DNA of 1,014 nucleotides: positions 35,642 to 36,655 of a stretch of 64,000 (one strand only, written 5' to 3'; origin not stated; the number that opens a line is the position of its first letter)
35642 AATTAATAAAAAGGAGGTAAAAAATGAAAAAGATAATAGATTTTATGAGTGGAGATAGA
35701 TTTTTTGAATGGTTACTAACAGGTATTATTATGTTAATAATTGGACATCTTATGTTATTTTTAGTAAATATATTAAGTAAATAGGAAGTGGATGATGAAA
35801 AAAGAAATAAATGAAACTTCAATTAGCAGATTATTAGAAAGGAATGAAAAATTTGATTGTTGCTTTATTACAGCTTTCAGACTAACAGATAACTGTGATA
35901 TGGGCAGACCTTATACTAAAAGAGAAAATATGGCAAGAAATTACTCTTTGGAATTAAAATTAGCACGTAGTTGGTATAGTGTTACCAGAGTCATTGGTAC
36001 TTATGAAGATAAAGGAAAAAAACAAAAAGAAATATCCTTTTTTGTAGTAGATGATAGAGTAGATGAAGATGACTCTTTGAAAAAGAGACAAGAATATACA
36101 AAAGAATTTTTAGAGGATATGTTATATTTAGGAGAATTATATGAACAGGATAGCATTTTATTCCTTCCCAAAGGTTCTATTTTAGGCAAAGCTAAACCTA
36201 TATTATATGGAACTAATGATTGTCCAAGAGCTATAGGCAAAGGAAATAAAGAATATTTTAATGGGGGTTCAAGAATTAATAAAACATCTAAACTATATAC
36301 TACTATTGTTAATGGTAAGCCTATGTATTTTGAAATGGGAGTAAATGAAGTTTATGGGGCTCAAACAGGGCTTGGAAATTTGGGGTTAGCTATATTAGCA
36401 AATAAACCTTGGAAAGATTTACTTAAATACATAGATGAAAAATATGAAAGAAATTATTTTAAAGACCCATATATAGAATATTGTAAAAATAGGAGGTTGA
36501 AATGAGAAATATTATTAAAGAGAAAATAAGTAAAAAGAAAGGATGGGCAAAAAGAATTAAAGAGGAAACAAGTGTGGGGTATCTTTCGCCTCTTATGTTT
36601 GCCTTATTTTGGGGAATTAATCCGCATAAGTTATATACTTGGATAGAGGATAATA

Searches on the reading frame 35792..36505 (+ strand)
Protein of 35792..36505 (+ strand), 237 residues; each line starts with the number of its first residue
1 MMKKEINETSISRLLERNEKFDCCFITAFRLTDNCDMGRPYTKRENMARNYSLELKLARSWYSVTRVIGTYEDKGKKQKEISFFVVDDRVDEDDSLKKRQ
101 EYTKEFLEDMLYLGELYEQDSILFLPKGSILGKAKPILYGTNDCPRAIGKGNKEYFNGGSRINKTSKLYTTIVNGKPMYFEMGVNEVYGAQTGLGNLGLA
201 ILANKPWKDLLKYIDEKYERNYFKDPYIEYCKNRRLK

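Call 51: search_protein_families(library=pfam, max_evalue=0.1, proteins=[window:35792-36505:+])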
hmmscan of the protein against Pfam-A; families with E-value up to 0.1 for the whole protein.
window:35792-36505:+ (237 aa): 2 families
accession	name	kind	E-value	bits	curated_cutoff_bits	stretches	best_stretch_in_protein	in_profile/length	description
PF23780.1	S-AdoMet_lyase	-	2.5e-05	24.7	28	1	41-128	10-87/133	S-Adenosylmethionine lyase family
PF11697.13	DUF3293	-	0.0033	18.4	25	1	37-89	7-57/73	Protein of unknown function (DUF3293)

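Call 67: search_protein_families(library=ncbifam, max_evalue=0.01, proteins=[window:35792-36505:+])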
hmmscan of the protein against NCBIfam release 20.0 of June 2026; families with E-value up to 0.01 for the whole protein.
window:35792-36505:+ (237 aa): 0 families

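Call 79: search_protein_families(library=phrogs, max_evalue=0.001, proteins=[window:35792-36505:+])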
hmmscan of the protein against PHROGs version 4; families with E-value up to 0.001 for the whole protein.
window:35792-36505:+ (237 aa): 1 family
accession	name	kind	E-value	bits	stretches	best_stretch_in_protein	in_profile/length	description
phrog_30877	-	unknown function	5.4e-07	30.5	1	4-98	25-114/209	-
